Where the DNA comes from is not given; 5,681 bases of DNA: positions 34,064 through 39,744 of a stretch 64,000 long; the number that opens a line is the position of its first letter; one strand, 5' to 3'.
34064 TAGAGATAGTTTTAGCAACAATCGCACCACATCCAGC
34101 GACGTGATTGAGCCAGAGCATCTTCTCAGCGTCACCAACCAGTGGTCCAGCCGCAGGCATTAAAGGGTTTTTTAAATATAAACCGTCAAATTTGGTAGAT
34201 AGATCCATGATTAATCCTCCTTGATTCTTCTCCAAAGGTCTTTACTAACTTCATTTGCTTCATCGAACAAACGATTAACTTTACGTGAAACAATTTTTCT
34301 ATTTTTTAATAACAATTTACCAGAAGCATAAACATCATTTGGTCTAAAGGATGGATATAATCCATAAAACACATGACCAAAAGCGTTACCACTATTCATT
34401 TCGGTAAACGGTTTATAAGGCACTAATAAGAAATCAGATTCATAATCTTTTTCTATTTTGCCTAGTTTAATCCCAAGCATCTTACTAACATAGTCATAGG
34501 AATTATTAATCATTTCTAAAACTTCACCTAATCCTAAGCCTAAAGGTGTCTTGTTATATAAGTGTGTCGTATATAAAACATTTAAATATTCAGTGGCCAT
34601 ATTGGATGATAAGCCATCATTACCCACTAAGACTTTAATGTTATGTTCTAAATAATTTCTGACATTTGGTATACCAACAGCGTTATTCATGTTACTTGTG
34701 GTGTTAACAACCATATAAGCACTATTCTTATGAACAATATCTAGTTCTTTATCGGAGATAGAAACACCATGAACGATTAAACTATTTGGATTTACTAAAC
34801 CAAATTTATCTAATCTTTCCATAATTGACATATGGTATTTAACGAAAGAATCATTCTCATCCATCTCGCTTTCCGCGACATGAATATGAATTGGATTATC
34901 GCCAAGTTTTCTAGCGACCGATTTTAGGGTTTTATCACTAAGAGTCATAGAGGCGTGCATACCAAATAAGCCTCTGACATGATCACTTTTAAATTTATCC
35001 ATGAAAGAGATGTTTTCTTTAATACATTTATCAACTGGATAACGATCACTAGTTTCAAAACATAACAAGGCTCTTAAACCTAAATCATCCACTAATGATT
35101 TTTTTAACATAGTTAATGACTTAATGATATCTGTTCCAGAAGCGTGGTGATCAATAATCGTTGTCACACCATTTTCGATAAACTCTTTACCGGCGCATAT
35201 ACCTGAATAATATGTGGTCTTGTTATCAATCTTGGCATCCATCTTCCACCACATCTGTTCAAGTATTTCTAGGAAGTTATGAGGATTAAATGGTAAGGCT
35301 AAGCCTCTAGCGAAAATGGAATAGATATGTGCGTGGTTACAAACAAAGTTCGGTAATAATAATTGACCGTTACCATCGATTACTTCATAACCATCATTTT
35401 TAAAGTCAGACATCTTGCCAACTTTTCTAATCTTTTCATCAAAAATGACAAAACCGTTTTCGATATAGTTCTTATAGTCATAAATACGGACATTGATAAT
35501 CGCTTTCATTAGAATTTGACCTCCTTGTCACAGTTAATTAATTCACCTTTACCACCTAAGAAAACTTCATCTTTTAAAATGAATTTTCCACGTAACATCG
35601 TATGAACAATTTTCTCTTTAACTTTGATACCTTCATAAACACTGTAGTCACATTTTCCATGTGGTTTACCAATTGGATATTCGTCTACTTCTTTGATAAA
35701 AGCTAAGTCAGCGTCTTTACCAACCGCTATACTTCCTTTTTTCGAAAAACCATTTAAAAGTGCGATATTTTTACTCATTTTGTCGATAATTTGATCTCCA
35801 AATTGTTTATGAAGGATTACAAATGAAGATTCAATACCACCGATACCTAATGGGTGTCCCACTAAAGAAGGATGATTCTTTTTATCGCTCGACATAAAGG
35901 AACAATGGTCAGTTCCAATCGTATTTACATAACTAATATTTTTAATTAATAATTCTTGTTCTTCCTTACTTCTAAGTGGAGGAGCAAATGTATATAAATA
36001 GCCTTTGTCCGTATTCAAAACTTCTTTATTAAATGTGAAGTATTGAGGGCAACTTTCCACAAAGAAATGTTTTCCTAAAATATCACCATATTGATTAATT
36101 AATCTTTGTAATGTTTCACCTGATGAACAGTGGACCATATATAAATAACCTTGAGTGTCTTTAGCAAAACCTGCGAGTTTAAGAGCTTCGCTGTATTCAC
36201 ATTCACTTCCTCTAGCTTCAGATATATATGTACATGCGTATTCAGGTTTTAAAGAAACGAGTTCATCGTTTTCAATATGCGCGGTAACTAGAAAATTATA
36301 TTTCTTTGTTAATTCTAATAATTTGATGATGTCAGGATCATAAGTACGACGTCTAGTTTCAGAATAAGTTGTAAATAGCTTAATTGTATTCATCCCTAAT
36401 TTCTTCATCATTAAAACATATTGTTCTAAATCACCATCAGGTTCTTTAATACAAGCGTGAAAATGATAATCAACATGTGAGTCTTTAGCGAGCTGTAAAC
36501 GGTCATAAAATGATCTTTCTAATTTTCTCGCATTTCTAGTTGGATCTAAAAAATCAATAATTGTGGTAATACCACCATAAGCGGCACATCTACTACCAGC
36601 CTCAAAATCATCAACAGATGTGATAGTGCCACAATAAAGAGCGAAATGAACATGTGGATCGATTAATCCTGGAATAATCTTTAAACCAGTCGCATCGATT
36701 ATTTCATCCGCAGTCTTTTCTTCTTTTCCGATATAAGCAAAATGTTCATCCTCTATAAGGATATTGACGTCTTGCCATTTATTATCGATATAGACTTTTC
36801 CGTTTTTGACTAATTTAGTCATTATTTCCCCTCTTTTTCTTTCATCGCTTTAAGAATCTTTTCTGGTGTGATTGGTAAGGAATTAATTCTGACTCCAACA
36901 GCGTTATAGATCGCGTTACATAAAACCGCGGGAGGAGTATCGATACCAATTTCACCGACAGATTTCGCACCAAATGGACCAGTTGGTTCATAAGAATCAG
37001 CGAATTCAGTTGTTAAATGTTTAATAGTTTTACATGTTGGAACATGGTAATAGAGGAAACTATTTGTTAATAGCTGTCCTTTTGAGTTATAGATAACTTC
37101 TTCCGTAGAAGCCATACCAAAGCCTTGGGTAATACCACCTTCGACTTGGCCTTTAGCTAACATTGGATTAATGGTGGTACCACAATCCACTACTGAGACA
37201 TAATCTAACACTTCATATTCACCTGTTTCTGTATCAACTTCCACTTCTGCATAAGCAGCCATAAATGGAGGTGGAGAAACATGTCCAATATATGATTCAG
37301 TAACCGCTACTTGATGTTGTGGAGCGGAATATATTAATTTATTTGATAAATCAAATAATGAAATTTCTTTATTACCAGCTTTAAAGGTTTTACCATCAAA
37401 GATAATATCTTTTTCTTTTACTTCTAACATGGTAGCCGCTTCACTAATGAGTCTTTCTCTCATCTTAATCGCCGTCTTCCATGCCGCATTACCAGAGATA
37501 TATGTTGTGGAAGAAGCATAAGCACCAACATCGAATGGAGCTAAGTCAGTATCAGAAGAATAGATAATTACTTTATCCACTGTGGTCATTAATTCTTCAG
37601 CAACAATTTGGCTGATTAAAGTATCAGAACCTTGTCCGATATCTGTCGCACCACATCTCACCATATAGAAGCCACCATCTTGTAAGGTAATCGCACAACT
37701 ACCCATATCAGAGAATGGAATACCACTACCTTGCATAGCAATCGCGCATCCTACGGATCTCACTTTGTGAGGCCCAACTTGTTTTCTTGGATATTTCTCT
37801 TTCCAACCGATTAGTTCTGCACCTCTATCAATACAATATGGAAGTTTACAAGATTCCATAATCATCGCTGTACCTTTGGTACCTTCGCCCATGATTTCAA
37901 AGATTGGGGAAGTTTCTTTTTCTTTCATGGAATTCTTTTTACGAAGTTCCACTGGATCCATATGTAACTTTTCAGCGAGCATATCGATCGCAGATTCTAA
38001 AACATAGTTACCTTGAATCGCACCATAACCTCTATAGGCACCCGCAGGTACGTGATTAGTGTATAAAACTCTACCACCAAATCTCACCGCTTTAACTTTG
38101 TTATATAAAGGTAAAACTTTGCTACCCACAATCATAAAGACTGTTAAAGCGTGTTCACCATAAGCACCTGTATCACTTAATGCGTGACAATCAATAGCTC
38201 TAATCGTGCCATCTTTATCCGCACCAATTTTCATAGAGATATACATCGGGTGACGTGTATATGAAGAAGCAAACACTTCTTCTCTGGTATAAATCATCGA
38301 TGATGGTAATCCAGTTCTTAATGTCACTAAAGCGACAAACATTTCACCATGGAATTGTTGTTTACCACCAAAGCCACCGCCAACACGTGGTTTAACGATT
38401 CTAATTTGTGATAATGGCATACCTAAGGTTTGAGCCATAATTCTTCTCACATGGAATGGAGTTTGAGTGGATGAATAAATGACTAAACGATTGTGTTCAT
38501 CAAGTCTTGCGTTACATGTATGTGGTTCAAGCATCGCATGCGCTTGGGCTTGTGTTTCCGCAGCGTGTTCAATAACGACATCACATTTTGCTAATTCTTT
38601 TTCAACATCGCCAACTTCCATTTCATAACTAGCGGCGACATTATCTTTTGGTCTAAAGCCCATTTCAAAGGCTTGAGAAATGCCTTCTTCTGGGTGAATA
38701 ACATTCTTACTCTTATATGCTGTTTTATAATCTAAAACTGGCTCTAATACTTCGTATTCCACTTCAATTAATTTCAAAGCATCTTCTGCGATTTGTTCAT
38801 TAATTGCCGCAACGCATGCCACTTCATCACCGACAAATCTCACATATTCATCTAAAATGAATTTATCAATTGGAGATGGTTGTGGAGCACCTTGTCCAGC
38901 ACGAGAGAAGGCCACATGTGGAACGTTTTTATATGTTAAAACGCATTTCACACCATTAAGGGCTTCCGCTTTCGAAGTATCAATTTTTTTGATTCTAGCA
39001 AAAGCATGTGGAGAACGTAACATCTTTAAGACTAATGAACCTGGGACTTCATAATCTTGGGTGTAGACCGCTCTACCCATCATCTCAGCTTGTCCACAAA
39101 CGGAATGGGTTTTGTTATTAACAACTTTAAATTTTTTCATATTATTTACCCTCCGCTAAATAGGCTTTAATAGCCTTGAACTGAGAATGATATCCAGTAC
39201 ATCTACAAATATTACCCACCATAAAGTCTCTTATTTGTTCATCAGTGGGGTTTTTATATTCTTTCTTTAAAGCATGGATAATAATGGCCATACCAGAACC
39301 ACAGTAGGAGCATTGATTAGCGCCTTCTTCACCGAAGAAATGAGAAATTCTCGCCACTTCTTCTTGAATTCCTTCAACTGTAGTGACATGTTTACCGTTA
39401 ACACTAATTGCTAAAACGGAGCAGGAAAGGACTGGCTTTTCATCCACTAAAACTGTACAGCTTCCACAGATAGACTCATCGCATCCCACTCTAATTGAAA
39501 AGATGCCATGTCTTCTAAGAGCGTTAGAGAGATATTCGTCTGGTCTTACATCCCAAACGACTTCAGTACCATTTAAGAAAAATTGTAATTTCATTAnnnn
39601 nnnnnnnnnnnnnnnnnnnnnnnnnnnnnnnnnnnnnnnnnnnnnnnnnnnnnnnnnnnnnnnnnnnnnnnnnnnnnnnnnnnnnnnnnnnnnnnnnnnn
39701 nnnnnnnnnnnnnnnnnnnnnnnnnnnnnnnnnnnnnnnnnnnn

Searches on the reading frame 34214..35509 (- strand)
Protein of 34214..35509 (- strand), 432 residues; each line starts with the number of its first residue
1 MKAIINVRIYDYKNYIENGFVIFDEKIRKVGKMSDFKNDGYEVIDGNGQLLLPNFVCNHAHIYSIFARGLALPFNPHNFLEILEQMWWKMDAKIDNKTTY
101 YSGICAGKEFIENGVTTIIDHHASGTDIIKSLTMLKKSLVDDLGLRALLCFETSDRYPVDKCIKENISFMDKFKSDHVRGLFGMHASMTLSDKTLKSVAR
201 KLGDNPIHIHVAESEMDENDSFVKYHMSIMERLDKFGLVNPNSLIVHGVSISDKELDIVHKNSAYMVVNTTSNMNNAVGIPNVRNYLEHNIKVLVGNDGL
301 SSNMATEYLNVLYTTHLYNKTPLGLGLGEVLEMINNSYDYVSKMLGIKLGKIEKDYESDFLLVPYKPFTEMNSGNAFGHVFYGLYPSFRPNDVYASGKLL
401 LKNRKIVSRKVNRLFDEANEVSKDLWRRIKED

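Call 21: search_protein_families(library=pfam, max_evalue=0.00001, proteins=[window:34214-35509:-])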
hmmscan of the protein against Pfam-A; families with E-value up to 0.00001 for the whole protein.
window:34214-35509:- (432 aa): 1 family
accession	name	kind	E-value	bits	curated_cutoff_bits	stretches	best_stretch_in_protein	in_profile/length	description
PF01979.26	Amidohydro_1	-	1.2e-26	94.2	25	1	51-383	2-328/345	Amidohydrolase family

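Call 92: search_protein_families(library=ncbifam, max_evalue=1e-10, proteins=[window:34214-35509:-])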
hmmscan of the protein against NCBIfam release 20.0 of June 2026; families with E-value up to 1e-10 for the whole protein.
window:34214-35509:- (432 aa): 17 families
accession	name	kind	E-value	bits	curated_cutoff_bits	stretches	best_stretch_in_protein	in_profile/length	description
NF005540.0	PRK07203.1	equivalog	4.3e-109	365.1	444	1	11-430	14-443/444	putative aminohydrolase SsnA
TIGR03314.1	Se_ssnA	subfamily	5.8e-99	331.9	455.5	1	10-429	12-441/441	putative selenium metabolism protein SsnA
NF004701.0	PRK06038.1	equivalog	5.6e-46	157.1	609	1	11-428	17-429/432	N-ethylammeline chlorohydrolase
NF006252.0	PRK08393.1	equivalog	3.1e-39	135.2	617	1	16-425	19-423/424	N-ethylammeline chlorohydrolase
NF005557.0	PRK07228.1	equivalog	1.4e-32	113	522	1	12-429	15-441/445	5'-deoxyadenosine deaminase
NF006549.0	PRK09045.1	equivalog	3.3e-30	105.1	540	1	18-420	30-434/444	TRZ/ATZ family hydrolase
NF004995.0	PRK06380.1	subfamily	3.2e-27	95.6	567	1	10-408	14-406/418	metal-dependent hydrolase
NF006055.0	PRK08203.1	equivalog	9.2e-26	90.4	532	2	199-427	226-452/455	8-oxoguanine deaminase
NF012037.0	PRK15493.1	equivalog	1.8e-23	83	779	1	8-313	12-319/435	bifunctional S-methyl-5'-thioadenosine deaminase/S-adenosylhomocysteine deaminase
NF005552.0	PRK07213.1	equivalog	5.2e-21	74.9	294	1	20-373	22-356/382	chlorohydrolase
NF005211.0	PRK06687.1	equivalog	8.6e-21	74.2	703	1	10-407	14-415/419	TRZ/ATZ family protein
NF006056.0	PRK08204.1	subfamily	2.1e-16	59.8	391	1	21-319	28-322/449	hypothetical protein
NF006269.1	PRK08418.1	equivalog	7.3e-16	57.9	320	0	230-365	245-376/408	aminofutalosine deaminase family hydrolase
NF009059.0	PRK12393.1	equivalog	1.1e-15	57.4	543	0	195-426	226-456/460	amidohydrolase family protein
TIGR02967.1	guan_deamin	equivalog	2e-12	46.8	375.4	0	194-363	190-360/401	guanine deaminase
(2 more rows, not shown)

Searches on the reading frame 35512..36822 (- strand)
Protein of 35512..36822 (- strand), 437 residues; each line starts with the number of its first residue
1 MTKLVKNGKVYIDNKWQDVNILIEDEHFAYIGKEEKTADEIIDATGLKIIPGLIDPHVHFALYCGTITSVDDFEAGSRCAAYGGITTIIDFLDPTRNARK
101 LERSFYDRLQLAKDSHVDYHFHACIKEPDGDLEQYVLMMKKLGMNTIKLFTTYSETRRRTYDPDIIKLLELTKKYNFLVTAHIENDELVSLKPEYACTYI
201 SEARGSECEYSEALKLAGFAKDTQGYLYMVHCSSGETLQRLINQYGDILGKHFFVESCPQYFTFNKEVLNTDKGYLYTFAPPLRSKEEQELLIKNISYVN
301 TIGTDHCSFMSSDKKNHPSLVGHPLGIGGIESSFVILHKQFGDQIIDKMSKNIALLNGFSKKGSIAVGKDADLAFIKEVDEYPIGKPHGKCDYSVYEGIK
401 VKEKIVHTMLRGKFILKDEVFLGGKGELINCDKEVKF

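Call 22: search_protein_families(library=pfam, max_evalue=0.00001, proteins=[window:35512-36822:-])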
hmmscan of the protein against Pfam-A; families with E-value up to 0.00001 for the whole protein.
window:35512-36822:- (437 aa): 2 families
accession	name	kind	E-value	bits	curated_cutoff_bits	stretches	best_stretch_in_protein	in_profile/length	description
PF01979.26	Amidohydro_1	-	1.4e-19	71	25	1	49-414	2-344/345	Amidohydrolase family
PF07969.17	Amidohydro_3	-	2.3e-08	34.4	29.7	0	40-64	1-25/472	Amidohydrolase family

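Call 92: search_protein_families(library=ncbifam, max_evalue=1e-10, proteins=[window:35512-36822:-])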
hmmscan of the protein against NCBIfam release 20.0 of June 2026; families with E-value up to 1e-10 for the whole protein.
window:35512-36822:- (437 aa): 25 families
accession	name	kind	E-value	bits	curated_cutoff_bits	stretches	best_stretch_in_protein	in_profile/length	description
TIGR02033.1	D-hydantoinase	equivalog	2.5e-67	227.8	393.25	1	3-426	1-447/454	dihydropyrimidinase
NF009941.0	PRK13404.1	subfamily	6e-54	183.5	647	1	4-432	7-462/478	dihydropyrimidinase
TIGR03178.1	allantoinase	equivalog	3.1e-51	174.6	357.85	1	4-429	3-439/441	allantoinase AllB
NF004839.0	PRK06189.1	equivalog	3.9e-47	160.9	631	1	4-430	6-446/451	allantoinase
NF058539.1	ergo_uti2_ErtD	equivalog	5.7e-45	154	650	1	3-421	3-435/449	hydantoin-5-propionate amidohydrolase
TIGR00857.1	pyrC_multi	subfamily_domain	5.5e-44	150.8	279.05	1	14-418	1-411/412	dihydroorotase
NF002668.0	PRK02382.1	equivalog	3.8e-41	141.2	452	1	5-426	8-423/436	dihydroorotase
NF006559.0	PRK09060.1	equivalog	8.6e-41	139.7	482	1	4-430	8-437/444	dihydroorotase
NF003271.0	PRK04250.1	equivalog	3.2e-40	138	405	1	2-426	2-399/407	dihydroorotase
NF058538.1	ergo_util_ErtD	equivalog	4.9e-37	127.8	600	1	7-426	6-439/446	hydantoin-5-propionate amidohydrolase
NF006688.0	PRK09236.1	equivalog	4e-35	121.5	535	1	3-419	4-429/444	dihydroorotase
NF005751.0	PRK07575.1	equivalog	3.9e-34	117.9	529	1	4-418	6-422/440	dihydroorotase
NF005960.0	PRK08044.1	equivalog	3.2e-33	115.1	688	2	215-419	226-436/453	allantoinase AllB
NF006839.0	PRK09357.1-4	equivalog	3.4e-30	105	576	1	4-417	3-421/422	dihydroorotase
NF006837.0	PRK09357.1-2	equivalog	6.7e-30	104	575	1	1-419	1-425/428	dihydroorotase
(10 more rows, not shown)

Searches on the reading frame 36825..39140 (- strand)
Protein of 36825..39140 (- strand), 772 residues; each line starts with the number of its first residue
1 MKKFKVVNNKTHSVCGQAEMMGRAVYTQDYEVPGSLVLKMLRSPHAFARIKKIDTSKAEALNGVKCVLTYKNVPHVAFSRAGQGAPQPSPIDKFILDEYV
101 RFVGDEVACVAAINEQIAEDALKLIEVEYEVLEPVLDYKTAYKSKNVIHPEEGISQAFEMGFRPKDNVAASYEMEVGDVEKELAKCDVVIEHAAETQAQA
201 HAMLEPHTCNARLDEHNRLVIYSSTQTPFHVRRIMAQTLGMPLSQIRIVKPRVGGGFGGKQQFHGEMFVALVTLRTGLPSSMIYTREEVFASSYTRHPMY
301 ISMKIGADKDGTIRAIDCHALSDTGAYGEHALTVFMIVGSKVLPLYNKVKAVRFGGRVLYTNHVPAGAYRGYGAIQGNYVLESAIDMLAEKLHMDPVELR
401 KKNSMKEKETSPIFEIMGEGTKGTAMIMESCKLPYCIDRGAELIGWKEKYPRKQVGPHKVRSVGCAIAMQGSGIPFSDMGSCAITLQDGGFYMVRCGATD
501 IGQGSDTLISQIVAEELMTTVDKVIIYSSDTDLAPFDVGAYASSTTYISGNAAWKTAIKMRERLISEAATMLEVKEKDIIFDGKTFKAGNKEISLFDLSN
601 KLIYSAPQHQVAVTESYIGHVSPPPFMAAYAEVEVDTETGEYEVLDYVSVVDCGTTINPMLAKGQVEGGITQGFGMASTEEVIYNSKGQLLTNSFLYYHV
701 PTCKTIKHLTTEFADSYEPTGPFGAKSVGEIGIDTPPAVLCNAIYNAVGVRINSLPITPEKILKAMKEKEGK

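Call 21: search_protein_families(library=pfam, max_evalue=0.00001, proteins=[window:36825-39140:-])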
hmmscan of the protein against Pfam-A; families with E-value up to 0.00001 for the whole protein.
window:36825-39140:- (772 aa): 3 families
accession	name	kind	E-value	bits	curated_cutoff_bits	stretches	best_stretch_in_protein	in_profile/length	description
PF02738.23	MoCoBD_1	-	3.5e-81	272.4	27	1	165-403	6-243/244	Molybdopterin cofactor-binding domain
PF20256.3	MoCoBD_2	-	2.7e-72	244.1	27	1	441-706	3-282/283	Molybdopterin cofactor-binding domain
PF01315.27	Ald_Xan_dh_C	-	2.7e-29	102.1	31.3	1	22-132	2-109/110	Aldehyde oxidase and xanthine dehydrogenase, a/b hammerhead domain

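Call 92: search_protein_families(library=ncbifam, max_evalue=1e-10, proteins=[window:36825-39140:-])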
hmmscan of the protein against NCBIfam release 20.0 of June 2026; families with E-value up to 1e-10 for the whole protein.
window:36825-39140:- (772 aa): 13 families
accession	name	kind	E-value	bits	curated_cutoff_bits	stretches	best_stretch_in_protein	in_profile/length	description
NF043082.1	XdhA_XDHase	equivalog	3.3e-186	620.7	780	1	15-769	9-755/758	xanthine dehydrogenase subunit XdhA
NF007426.0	PRK09970.1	equivalog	2.7e-174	581.3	916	1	6-768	5-757/761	xanthine dehydrogenase molybdenum-binding subunit XdhA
TIGR03313.1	Se_sel_red_Mo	hypoth_equivalog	8.7e-174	579.7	1101.9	2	156-767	341-950/951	molybdopterin-dependent oxidoreductase Mo/Fe-S-binding subunit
TIGR03194.1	4hydrxCoA_A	equivalog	8.3e-153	510.5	994.55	1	14-765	4-745/746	4-hydroxybenzoyl-CoA reductase subunit alpha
NF041018.1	glyceraldDH_alpha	equivalog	1.4e-127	427.1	790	1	20-763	16-741/741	glyceraldehyde dehydrogenase subunit alpha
NF040766.1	CODH_aero_grp5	exception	1.7e-119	400.2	950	2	20-606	18-601/785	aerobic carbon-monoxide dehydrogenase large subunit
TIGR03196.1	pucD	equivalog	4.5e-111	372.5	783.65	1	16-763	12-755/763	xanthine dehydrogenase subunit D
TIGR02416.1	CO_dehy_Mo_lg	equivalog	1.3e-99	334.4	991.15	1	21-764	7-769/770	aerobic carbon-monoxide dehydrogenase large subunit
NF045668.1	pterin_aldehy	equivalog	5.4e-97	325.9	1100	1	8-767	176-905/905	molybdopterin-dependent aldehyde oxidoreductase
NF041671.1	peri_hyde_PaoC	equivalog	5.3e-90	302.8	1180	1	3-768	14-733/735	aldehyde oxidoreductase molybdenum-binding subunit PaoC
TIGR03311.1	Se_dep_XDH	equivalog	3.7e-87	293.3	830.45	1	15-757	170-841/848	selenium-dependent xanthine dehydrogenase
TIGR02965.1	xanthine_xdhB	equivalog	9.1e-86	288.6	849.5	1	15-767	9-755/758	xanthine dehydrogenase molybdopterin binding subunit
TIGR02969.1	mam_aldehyde_ox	subfamily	4.2e-44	150.4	1912.3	1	15-750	584-1281/1330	aldehyde oxidase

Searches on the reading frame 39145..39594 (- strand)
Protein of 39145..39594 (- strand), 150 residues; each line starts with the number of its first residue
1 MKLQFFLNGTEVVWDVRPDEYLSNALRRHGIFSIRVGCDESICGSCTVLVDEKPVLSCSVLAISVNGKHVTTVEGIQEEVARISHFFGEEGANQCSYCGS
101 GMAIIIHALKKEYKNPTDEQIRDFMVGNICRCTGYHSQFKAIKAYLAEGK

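Call 22: search_protein_families(library=pfam, max_evalue=0.00001, proteins=[window:39145-39594:-])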
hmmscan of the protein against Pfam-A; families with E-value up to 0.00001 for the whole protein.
window:39145-39594:- (150 aa): 3 families
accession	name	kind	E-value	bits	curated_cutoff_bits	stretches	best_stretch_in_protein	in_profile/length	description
PF01799.25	Fer2_2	-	1e-20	74.1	30.3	1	72-143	1-75/75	[2Fe-2S] binding domain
PF00111.32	Fer2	-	1.8e-08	34.6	21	1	6-56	2-53/77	2Fe-2S iron-sulfur cluster binding domain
PF13085.11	Fer2_3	-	6.1e-07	29.9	27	1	31-76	45-89/107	2Fe-2S iron-sulfur cluster binding domain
